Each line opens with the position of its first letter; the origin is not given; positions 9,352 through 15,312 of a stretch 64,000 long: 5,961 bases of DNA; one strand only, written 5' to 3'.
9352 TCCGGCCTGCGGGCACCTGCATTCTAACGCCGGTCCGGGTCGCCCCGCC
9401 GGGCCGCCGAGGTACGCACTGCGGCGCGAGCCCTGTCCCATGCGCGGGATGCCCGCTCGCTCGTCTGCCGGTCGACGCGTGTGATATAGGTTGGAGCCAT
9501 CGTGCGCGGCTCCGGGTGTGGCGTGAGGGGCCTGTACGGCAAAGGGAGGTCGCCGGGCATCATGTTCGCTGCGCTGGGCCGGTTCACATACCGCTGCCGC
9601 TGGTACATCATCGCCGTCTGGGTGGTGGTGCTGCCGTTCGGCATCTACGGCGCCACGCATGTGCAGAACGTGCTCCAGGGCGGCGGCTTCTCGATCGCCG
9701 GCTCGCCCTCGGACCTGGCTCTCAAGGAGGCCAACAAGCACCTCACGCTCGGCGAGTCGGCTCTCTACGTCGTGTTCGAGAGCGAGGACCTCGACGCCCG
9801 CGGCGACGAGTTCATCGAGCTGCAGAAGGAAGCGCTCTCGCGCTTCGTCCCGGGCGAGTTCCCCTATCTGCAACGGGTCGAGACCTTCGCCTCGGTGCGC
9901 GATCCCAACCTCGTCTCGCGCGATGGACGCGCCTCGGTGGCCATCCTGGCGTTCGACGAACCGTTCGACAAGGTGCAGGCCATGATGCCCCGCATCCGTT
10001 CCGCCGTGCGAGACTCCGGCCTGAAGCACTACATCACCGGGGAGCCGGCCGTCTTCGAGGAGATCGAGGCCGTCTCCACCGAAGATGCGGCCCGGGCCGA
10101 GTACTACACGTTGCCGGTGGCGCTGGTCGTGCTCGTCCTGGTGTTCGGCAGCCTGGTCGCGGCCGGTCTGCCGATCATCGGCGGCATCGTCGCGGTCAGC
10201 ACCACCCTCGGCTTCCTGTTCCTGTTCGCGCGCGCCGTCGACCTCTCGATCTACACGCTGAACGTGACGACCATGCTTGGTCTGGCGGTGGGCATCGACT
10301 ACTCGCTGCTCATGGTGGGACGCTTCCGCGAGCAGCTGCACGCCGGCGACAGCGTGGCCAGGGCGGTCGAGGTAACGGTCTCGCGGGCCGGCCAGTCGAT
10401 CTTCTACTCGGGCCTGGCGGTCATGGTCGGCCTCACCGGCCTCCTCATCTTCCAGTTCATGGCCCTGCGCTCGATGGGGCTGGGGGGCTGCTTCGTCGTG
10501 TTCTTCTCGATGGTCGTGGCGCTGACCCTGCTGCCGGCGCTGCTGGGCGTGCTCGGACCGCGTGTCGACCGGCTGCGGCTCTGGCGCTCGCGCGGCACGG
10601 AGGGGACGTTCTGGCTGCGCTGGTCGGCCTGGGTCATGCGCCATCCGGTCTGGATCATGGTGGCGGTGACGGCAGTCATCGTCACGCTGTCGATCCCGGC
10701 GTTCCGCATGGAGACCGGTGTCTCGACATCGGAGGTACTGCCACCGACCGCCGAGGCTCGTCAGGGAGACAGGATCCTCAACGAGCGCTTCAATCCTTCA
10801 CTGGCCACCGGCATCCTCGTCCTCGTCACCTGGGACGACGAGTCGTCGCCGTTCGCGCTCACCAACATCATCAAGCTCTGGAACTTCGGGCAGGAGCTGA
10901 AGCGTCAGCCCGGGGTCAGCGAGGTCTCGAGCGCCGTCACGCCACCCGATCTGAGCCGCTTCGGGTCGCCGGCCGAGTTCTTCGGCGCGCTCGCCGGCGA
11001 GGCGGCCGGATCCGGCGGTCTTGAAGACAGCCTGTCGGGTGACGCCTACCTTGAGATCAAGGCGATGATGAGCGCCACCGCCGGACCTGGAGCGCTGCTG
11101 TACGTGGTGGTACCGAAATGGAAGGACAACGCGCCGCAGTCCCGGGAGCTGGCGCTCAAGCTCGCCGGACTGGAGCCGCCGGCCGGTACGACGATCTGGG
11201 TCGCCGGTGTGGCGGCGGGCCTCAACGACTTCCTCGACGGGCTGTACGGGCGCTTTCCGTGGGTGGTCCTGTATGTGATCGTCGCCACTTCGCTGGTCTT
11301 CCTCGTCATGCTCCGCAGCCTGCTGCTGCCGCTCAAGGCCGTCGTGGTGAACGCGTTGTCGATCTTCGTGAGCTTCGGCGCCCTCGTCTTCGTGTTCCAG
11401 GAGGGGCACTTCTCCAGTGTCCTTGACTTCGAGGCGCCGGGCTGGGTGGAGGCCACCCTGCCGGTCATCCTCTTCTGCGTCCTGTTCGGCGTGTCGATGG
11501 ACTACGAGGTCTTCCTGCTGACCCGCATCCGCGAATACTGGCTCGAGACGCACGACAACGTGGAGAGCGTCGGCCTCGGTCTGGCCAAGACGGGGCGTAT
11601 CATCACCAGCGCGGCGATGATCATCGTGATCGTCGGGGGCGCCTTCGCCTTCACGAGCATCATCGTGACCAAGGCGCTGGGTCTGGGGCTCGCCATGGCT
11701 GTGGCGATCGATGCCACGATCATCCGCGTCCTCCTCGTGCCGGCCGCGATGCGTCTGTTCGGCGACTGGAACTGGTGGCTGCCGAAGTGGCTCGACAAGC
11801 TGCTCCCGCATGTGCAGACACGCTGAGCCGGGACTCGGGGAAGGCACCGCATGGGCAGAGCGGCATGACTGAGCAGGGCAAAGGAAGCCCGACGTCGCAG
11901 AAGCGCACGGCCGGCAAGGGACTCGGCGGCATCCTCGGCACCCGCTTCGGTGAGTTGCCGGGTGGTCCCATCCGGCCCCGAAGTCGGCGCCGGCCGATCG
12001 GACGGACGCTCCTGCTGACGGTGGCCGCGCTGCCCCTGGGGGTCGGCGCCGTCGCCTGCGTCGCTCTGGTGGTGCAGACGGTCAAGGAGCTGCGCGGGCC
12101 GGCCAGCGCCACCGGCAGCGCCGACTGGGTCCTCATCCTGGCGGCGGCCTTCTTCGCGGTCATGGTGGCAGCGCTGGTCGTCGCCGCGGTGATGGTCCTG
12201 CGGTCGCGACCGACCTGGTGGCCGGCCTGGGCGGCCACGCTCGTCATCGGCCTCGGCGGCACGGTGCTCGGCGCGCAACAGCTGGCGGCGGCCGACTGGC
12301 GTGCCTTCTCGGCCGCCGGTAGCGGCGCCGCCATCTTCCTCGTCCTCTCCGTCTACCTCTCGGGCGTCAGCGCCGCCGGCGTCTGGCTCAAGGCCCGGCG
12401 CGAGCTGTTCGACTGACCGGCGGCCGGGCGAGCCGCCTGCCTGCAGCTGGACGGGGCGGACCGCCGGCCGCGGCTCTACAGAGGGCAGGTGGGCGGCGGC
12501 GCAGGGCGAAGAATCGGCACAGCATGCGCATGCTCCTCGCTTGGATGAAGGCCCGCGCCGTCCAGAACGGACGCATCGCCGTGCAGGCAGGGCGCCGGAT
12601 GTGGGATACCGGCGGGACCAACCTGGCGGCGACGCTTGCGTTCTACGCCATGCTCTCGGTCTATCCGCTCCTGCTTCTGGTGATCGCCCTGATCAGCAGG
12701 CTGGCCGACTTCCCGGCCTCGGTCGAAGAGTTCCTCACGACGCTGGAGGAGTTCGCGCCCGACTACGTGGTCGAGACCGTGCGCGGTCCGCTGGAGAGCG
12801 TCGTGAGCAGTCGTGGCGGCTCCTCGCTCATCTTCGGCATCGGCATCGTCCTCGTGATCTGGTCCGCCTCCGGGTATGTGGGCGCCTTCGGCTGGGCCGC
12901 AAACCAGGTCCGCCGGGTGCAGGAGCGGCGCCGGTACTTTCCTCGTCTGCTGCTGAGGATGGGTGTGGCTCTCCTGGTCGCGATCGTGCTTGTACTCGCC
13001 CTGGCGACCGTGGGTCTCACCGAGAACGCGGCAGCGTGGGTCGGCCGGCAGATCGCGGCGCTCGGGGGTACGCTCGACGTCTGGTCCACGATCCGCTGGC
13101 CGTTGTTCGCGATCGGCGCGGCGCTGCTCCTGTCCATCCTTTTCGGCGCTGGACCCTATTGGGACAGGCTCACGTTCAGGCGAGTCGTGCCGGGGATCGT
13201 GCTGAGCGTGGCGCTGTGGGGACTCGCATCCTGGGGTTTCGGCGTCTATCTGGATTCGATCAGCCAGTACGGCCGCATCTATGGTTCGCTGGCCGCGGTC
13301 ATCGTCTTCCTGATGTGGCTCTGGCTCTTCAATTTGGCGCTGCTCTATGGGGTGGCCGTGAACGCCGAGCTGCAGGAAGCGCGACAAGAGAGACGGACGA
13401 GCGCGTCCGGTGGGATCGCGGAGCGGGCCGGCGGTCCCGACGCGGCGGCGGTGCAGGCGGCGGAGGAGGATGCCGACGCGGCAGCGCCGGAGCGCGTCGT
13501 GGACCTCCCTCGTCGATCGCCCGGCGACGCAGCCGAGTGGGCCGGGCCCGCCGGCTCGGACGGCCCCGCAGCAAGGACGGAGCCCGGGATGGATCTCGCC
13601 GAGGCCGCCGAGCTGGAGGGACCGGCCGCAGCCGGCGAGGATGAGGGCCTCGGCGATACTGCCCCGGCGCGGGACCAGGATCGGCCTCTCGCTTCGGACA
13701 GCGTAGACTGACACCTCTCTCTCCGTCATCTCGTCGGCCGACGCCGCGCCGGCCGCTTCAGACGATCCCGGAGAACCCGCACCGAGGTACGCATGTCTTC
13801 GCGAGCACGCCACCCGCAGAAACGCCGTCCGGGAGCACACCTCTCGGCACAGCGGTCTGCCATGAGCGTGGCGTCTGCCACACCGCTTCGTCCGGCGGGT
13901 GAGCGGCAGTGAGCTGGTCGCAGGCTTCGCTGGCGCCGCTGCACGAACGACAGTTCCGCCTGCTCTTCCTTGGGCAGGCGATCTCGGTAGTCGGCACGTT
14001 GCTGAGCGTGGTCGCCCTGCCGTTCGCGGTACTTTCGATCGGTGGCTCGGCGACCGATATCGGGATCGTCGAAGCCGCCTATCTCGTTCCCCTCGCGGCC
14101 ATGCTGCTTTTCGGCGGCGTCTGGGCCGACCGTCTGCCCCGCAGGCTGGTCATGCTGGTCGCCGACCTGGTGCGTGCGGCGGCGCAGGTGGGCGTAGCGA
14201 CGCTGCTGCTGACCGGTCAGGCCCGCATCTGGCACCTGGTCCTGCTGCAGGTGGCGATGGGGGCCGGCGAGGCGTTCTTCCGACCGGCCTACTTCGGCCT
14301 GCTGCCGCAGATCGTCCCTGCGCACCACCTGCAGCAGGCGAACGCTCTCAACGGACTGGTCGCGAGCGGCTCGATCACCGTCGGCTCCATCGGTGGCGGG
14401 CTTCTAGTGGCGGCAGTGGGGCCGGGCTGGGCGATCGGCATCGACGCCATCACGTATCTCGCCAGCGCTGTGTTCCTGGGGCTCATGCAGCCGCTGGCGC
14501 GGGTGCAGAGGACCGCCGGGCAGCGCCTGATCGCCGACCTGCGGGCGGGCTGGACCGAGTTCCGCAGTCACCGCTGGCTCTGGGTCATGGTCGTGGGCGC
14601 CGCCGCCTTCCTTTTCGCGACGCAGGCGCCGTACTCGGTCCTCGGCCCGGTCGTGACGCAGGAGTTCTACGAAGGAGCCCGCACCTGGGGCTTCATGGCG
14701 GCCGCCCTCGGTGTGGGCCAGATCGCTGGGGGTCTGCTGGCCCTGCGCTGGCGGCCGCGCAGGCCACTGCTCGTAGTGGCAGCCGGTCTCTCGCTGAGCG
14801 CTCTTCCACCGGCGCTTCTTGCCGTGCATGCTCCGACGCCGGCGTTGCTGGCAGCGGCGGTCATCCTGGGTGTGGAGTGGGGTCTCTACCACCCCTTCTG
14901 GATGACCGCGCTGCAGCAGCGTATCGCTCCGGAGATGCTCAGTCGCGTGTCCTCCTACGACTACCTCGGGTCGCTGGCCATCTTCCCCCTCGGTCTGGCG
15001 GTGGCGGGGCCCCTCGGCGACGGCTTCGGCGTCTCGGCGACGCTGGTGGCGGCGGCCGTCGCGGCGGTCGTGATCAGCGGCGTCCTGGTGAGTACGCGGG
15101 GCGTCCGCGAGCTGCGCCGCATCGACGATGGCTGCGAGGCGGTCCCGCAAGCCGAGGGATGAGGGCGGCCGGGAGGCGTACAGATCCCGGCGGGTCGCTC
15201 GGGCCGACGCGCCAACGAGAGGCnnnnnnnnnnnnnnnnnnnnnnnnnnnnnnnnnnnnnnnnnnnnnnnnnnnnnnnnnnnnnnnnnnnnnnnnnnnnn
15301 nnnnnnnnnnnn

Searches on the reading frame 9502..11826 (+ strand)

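Call 68: search_protein_families(library=pfam, proteins=[window:9502-11826:+], max_evalue=0.00001)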
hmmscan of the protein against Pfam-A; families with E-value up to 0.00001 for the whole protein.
window:9502-11826:+ (774 aa): 1 family
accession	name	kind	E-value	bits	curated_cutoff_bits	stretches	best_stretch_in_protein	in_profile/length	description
PF03176.21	MMPL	-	2.7e-72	243.9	20.5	2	133-383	76-331/333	MMPL family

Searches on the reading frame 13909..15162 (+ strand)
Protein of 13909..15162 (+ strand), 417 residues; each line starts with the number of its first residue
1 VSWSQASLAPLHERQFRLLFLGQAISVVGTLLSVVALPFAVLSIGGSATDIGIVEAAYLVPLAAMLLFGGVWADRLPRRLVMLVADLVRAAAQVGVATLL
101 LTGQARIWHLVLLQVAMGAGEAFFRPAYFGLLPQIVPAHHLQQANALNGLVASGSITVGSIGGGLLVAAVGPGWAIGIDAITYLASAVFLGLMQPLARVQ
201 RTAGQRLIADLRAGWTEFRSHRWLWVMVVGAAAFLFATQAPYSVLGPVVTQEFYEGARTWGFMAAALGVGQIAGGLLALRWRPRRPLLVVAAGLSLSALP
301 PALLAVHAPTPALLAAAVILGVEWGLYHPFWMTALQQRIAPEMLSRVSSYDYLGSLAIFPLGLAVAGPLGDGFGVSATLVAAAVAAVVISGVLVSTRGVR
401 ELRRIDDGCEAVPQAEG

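Call 68: search_protein_families(library=pfam, proteins=[window:13909-15162:+], max_evalue=0.00001)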
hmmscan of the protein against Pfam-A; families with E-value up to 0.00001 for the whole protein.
window:13909-15162:+ (417 aa): 2 families
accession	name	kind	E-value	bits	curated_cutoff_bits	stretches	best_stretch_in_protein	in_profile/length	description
PF05977.19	MFS_3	-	4.9e-34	118.1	27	1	6-401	2-397/524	Transmembrane secretion effector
PF07690.21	MFS_1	-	1.1e-33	117.1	33.4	1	19-350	1-334/347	Major Facilitator Superfamily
